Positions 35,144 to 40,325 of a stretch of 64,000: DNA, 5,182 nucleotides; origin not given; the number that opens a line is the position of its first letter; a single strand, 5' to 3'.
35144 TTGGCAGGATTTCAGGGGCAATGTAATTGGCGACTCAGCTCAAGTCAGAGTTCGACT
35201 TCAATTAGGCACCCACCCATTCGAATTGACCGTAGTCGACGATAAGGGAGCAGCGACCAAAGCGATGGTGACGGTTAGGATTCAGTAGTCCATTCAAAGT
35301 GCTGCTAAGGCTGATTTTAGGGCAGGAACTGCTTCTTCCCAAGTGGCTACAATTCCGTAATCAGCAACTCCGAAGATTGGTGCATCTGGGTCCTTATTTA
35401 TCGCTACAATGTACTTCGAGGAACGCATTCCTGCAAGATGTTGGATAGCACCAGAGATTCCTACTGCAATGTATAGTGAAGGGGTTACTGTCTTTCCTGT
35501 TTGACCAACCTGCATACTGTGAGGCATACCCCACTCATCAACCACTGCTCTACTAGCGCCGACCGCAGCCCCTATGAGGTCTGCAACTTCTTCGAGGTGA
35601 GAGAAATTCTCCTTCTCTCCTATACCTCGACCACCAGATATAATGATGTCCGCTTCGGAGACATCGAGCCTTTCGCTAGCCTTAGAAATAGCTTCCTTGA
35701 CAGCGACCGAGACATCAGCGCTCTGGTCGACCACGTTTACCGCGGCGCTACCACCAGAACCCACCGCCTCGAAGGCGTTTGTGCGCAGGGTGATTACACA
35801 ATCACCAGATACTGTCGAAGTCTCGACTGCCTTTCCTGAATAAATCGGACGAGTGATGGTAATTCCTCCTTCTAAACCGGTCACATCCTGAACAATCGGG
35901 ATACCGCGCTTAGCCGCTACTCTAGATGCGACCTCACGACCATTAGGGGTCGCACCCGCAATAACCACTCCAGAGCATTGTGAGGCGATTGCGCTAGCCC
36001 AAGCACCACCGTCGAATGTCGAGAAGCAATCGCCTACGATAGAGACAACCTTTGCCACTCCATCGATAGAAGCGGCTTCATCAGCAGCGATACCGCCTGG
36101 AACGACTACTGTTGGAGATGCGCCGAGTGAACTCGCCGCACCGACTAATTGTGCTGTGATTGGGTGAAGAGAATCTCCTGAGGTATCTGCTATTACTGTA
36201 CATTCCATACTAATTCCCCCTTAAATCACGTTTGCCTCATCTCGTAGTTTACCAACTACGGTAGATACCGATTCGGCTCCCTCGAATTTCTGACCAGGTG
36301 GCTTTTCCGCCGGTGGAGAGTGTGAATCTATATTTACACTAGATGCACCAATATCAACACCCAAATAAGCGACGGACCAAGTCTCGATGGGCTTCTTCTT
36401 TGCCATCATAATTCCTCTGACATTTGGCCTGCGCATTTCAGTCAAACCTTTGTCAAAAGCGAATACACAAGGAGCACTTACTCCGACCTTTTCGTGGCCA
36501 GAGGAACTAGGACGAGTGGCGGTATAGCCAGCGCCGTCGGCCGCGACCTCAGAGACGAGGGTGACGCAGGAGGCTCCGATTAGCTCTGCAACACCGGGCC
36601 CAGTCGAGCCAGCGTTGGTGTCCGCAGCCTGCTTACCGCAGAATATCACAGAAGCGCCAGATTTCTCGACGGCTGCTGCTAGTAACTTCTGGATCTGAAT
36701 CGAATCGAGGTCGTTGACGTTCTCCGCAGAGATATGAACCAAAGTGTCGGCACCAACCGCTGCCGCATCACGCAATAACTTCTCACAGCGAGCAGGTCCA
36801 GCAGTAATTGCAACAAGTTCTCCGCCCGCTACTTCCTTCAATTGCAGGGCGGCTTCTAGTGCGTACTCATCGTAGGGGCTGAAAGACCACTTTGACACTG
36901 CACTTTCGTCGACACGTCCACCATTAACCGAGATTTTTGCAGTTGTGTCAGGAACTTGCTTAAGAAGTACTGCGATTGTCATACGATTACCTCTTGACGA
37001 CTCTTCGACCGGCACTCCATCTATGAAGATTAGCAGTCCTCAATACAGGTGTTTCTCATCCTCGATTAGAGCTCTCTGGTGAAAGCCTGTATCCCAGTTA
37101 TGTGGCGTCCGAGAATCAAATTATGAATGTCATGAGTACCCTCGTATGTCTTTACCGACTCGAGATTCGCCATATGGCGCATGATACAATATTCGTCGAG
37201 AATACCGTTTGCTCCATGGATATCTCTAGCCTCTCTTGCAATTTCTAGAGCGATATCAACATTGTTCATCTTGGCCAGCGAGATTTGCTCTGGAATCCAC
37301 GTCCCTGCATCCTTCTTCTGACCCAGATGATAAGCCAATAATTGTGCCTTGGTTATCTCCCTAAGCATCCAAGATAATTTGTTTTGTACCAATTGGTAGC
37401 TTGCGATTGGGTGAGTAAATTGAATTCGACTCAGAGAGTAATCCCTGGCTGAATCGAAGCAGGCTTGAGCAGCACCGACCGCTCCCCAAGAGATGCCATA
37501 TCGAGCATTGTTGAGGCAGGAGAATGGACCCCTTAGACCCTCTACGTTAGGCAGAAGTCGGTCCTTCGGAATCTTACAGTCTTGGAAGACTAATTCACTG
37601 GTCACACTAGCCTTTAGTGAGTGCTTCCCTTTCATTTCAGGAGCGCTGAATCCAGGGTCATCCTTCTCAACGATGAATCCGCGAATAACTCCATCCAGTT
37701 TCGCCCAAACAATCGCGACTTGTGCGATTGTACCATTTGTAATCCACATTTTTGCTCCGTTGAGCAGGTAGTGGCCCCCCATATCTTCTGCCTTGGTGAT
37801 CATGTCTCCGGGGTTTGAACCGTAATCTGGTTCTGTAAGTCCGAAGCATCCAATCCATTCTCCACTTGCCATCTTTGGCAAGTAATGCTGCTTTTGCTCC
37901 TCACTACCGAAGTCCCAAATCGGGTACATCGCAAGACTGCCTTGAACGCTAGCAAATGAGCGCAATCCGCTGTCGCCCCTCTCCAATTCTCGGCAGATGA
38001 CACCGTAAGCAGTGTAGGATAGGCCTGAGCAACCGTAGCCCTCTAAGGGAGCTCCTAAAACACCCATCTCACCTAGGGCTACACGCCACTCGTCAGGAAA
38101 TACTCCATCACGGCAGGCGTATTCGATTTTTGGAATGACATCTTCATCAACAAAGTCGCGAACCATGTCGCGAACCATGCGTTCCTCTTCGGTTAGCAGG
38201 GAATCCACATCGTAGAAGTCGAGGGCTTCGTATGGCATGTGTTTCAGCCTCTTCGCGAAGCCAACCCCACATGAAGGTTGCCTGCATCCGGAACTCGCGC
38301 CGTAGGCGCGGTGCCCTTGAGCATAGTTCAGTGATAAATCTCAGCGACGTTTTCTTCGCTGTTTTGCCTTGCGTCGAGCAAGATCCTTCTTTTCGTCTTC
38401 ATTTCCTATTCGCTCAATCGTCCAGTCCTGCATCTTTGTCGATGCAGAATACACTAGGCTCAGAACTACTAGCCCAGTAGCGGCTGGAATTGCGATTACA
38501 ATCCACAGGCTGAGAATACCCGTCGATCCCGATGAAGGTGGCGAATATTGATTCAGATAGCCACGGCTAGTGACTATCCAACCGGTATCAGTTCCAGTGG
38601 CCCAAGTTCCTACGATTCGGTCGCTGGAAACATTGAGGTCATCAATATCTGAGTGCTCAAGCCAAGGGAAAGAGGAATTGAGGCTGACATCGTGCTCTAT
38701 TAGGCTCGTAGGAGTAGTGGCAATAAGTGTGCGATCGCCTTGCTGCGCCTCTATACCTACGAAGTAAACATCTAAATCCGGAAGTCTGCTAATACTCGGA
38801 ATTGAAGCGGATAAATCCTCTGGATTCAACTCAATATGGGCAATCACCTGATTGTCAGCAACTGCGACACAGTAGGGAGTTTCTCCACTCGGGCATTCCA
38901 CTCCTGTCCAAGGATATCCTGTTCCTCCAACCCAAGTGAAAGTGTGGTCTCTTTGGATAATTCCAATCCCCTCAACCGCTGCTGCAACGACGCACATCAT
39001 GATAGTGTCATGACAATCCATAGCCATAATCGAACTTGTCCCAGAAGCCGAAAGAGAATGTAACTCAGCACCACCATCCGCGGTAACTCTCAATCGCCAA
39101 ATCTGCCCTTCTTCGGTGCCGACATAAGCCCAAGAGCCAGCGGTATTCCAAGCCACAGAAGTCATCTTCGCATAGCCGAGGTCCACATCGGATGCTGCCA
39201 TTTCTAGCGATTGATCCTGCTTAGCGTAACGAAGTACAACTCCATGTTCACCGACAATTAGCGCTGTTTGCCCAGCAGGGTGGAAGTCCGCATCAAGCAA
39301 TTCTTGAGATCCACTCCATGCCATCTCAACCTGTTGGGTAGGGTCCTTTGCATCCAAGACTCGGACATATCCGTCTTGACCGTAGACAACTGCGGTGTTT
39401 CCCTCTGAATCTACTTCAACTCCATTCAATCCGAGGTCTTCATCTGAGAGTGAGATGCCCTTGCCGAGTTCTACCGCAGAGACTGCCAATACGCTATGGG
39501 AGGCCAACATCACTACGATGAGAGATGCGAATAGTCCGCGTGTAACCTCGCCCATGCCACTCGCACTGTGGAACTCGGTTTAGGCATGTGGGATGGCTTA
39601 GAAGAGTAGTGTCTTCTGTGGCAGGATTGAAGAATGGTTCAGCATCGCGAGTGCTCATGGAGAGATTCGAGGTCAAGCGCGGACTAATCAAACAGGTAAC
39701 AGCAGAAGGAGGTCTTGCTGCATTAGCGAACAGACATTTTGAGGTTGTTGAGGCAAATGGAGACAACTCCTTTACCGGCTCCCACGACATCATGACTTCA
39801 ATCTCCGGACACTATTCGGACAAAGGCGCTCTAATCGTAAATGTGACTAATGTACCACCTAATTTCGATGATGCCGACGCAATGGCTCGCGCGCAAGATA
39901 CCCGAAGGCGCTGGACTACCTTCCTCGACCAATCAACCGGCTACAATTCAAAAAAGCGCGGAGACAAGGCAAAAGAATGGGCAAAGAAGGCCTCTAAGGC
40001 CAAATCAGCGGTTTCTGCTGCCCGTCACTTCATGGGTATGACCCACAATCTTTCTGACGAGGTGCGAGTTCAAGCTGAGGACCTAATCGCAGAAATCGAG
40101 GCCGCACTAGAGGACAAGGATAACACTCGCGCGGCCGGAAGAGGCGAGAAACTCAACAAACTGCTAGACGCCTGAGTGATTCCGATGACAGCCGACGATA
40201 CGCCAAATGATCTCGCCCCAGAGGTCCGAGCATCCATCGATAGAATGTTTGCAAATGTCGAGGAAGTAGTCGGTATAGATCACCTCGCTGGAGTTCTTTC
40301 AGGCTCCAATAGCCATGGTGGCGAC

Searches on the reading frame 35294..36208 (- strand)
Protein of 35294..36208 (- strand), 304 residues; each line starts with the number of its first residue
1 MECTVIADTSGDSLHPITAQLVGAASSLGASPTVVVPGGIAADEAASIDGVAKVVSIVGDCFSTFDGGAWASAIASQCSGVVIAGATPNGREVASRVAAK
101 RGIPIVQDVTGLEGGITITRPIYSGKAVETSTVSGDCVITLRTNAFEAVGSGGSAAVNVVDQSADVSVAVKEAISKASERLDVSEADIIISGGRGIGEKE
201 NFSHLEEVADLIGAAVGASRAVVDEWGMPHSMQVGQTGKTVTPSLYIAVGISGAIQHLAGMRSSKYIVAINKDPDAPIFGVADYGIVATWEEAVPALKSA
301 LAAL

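Call 45: search_protein_families(library=pfam, proteins=[window:35294-36208:-], max_evalue=0.0001)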
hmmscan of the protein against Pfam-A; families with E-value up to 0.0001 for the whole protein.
window:35294-36208:- (304 aa): 2 families
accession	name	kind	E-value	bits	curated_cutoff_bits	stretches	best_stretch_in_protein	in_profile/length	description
PF00766.25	ETF_alpha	-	1.4e-34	118.3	27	1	182-262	1-81/81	Electron transfer flavoprotein FAD-binding domain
PF01012.27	ETF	-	2.9e-27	96.1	26.7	1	5-163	3-179/181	Electron transfer flavoprotein domain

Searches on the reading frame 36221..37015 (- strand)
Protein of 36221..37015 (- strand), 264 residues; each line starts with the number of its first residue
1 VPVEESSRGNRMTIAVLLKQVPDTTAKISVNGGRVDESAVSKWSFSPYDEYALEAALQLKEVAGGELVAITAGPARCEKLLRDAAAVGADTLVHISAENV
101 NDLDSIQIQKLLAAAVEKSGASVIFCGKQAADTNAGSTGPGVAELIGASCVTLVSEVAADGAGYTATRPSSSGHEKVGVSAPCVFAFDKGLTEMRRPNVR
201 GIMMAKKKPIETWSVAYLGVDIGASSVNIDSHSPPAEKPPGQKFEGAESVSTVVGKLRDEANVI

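Call 45: search_protein_families(library=pfam, proteins=[window:36221-37015:-], max_evalue=0.0001)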
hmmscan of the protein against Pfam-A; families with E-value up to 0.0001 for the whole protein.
window:36221-37015:- (264 aa): 1 family
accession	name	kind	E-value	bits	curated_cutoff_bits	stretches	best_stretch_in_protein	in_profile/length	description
PF01012.27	ETF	-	4.2e-38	131.4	26.7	1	42-216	10-179/181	Electron transfer flavoprotein domain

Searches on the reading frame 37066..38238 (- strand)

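Call 45: search_protein_families(library=pfam, proteins=[window:37066-38238:-], max_evalue=0.0001)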
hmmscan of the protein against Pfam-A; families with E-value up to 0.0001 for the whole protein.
window:37066-38238:- (390 aa): 4 families
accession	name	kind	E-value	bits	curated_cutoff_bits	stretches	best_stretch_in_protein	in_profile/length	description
PF02771.21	Acyl-CoA_dh_N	-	3.9e-35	121.1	22.9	1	16-127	1-113/113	Acyl-CoA dehydrogenase, N-terminal domain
PF00441.29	Acyl-CoA_dh_1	-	3.3e-31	108.9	22.4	1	234-380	3-149/150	Acyl-CoA dehydrogenase, C-terminal domain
PF02770.24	Acyl-CoA_dh_M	-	1.7e-20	73.4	33.3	1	131-221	1-97/97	Acyl-CoA dehydrogenase, middle domain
PF08028.16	Acyl-CoA_dh_2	-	6.6e-10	39.8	22.7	1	248-368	2-132/134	Acyl-CoA dehydrogenase, C-terminal domain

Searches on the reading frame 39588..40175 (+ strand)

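Call 45: search_protein_families(library=pfam, proteins=[window:39588-40175:+], max_evalue=0.0001)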
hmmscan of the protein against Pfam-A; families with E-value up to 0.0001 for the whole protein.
window:39588-40175:+ (195 aa): 1 family
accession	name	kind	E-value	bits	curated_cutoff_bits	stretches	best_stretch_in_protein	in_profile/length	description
PF18446.7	DUF5611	-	3.5e-13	50.6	25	1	24-129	1-101/102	Domain of unknown function (DUF5611)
